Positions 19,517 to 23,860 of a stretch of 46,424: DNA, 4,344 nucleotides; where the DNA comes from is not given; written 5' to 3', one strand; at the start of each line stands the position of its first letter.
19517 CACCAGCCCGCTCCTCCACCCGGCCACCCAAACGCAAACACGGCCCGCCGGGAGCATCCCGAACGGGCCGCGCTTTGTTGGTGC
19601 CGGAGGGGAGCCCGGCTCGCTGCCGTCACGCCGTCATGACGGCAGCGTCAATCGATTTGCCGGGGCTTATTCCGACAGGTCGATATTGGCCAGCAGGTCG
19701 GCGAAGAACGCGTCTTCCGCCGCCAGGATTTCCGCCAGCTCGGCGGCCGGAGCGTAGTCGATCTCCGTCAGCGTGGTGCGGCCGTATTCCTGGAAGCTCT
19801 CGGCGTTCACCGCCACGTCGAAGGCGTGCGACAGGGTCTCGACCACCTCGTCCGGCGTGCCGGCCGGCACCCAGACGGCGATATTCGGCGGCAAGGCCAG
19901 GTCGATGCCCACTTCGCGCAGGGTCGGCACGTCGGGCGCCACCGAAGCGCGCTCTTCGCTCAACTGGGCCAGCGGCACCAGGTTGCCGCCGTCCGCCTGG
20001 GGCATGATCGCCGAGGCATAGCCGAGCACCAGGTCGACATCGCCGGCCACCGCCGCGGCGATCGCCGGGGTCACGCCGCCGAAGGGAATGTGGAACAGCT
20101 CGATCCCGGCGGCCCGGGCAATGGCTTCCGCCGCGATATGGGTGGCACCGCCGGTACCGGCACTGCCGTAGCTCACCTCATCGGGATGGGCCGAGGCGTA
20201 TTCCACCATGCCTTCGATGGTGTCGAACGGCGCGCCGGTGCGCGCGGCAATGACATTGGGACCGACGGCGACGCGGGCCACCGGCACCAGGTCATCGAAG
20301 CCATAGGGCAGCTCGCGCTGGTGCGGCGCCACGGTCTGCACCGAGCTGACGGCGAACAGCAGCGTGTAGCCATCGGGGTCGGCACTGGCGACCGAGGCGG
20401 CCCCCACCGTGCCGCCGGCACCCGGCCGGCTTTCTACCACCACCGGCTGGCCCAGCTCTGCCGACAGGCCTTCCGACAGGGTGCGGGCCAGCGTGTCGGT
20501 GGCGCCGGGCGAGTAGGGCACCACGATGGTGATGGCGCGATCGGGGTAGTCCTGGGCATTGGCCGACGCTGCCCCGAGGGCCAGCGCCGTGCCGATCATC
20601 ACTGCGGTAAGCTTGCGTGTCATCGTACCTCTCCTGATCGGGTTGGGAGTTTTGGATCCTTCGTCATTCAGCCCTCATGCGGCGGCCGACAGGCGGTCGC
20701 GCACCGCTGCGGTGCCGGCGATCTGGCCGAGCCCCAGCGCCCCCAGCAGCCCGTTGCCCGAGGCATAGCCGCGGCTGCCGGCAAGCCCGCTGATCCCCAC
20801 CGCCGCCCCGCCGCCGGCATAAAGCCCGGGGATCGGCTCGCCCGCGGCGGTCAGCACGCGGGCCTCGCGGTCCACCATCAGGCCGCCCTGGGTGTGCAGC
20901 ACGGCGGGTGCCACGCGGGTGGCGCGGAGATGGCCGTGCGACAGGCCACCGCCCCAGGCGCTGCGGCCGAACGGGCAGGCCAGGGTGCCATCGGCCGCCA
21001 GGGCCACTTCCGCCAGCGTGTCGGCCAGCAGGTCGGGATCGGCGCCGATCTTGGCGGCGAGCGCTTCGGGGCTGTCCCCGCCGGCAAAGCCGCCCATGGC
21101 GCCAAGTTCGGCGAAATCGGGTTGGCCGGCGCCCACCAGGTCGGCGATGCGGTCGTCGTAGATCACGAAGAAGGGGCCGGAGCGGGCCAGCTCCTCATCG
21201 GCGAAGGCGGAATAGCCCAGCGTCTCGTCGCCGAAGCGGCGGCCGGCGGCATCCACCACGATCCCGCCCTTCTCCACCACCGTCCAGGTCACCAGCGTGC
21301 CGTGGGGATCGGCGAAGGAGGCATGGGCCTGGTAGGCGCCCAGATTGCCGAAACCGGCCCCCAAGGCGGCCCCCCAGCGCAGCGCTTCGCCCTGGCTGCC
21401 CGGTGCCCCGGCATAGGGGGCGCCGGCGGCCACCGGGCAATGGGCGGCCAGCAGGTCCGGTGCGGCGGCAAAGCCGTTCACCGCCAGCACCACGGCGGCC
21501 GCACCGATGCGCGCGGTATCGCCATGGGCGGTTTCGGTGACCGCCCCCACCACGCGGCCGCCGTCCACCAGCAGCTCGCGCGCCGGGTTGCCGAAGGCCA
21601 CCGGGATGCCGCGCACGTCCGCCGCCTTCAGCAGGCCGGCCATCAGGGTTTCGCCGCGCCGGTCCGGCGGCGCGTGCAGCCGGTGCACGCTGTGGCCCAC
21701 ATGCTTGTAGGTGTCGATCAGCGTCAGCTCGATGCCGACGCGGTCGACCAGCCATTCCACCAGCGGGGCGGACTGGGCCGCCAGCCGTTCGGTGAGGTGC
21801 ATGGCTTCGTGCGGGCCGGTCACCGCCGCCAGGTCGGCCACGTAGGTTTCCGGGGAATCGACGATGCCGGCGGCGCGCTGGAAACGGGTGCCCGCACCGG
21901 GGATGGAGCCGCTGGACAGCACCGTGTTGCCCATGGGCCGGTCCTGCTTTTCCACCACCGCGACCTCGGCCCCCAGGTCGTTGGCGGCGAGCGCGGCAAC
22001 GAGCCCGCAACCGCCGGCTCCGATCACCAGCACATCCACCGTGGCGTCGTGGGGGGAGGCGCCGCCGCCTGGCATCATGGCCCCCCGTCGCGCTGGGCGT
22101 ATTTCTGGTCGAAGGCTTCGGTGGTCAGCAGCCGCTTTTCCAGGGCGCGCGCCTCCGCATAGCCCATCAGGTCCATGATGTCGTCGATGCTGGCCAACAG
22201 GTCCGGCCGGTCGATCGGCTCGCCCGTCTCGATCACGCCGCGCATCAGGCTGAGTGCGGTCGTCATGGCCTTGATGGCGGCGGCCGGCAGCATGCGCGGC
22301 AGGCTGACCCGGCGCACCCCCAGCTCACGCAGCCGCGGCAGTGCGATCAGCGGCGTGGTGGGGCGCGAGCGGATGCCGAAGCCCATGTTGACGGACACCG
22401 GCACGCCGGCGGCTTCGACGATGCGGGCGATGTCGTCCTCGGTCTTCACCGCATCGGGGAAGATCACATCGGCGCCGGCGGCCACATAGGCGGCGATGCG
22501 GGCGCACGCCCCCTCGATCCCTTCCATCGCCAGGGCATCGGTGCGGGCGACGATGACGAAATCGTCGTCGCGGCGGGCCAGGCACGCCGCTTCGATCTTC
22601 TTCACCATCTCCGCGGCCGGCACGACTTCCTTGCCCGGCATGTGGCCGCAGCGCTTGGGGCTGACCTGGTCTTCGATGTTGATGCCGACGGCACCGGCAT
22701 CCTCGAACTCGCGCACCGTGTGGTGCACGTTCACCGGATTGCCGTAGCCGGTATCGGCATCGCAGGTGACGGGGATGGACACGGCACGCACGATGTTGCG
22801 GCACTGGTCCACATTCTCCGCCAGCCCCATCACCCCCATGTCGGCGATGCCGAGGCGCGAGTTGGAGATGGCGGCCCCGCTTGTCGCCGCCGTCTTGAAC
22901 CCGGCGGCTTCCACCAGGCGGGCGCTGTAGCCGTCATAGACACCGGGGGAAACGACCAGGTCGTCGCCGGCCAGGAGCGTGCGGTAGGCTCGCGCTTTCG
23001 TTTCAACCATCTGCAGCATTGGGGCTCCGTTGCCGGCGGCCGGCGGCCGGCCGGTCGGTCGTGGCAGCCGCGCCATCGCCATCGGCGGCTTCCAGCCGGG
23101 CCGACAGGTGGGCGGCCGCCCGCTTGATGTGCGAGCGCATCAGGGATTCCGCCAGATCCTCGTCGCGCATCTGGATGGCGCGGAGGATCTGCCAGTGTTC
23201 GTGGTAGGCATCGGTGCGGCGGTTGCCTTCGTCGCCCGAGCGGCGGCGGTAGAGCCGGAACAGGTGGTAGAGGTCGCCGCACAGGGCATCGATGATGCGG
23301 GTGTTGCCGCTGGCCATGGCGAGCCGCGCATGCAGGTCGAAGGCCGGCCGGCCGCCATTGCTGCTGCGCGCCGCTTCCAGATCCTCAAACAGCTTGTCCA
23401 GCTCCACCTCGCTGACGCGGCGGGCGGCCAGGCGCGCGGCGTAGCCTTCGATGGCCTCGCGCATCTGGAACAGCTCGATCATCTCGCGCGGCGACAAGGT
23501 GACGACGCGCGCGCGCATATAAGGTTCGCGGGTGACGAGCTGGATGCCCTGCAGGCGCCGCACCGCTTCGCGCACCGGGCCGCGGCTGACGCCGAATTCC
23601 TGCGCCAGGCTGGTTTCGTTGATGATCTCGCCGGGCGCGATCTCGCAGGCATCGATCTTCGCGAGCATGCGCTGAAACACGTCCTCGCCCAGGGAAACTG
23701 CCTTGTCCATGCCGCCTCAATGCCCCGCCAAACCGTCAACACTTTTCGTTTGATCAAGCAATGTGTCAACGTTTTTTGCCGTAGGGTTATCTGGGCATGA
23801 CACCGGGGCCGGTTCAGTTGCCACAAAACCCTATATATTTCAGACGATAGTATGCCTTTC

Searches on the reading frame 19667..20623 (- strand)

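Call 39: search_protein_families(library=pfam, proteins=[window:19667-20623:-], max_evalue=0.0001)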
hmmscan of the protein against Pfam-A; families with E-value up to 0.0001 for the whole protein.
window:19667-20623:- (318 aa): 1 family
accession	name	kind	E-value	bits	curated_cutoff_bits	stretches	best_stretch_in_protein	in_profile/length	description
PF03401.19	TctC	-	1.3e-57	195.8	27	1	46-288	2-246/274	Tripartite tricarboxylate transporter family receptor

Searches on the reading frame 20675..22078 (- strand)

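Call 39: search_protein_families(library=pfam, proteins=[window:20675-22078:-], max_evalue=0.0001)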
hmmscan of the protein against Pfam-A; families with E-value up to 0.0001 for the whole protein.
window:20675-22078:- (467 aa): 7 families
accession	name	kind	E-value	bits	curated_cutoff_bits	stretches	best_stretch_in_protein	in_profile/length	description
PF00890.30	FAD_binding_2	-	2.9e-46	158.9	20.4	1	15-432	1-406/414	FAD binding domain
PF01266.30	DAO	-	2e-10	41.1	27.9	1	15-205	1-207/353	FAD dependent oxidoreductase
PF07992.20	Pyr_redox_2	-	2.5e-07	30.9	26.1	1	15-55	2-43/291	Pyridine nucleotide-disulphide oxidoreductase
PF13450.12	NAD_binding_8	-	4.5e-06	27.3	21.9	1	18-73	1-52/68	NAD(P)-binding Rossmann-like domain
PF03486.20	HI0933_like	-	5.7e-06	26.4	50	1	15-57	2-43/244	HI0933-like protein Rossmann domain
PF00070.33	Pyr_redox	-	2.8e-05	25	22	1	16-49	2-35/82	Pyridine nucleotide-disulphide oxidoreductase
PF01494.25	FAD_binding_3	-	8.7e-05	22.3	22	0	14-193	2-150/349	FAD binding domain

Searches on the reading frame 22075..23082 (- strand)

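Call 39: search_protein_families(library=pfam, proteins=[window:22075-23082:-], max_evalue=0.0001)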
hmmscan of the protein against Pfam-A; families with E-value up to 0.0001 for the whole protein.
window:22075-23082:- (335 aa): 2 families
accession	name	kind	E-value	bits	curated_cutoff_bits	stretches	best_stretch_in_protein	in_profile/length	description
PF13714.12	PEP_mutase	-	4.3e-56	190.6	31.5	1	35-278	3-237/240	Phosphoenolpyruvate phosphomutase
PF00463.27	ICL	-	1.2e-13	50.9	26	1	103-192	150-242/526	Isocitrate lyase family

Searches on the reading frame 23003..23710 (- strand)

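Call 39: search_protein_families(library=pfam, proteins=[window:23003-23710:-], max_evalue=0.0001)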
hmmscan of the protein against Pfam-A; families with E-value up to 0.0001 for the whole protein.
window:23003-23710:- (235 aa): 2 families
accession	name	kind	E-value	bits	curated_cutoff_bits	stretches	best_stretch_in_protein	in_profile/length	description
PF07729.17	FCD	-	8.1e-21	75.2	24.3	1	79-196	1-124/125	FCD domain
PF00392.27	GntR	-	6.7e-14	51.7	27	1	9-63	3-58/64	Bacterial regulatory proteins, gntR family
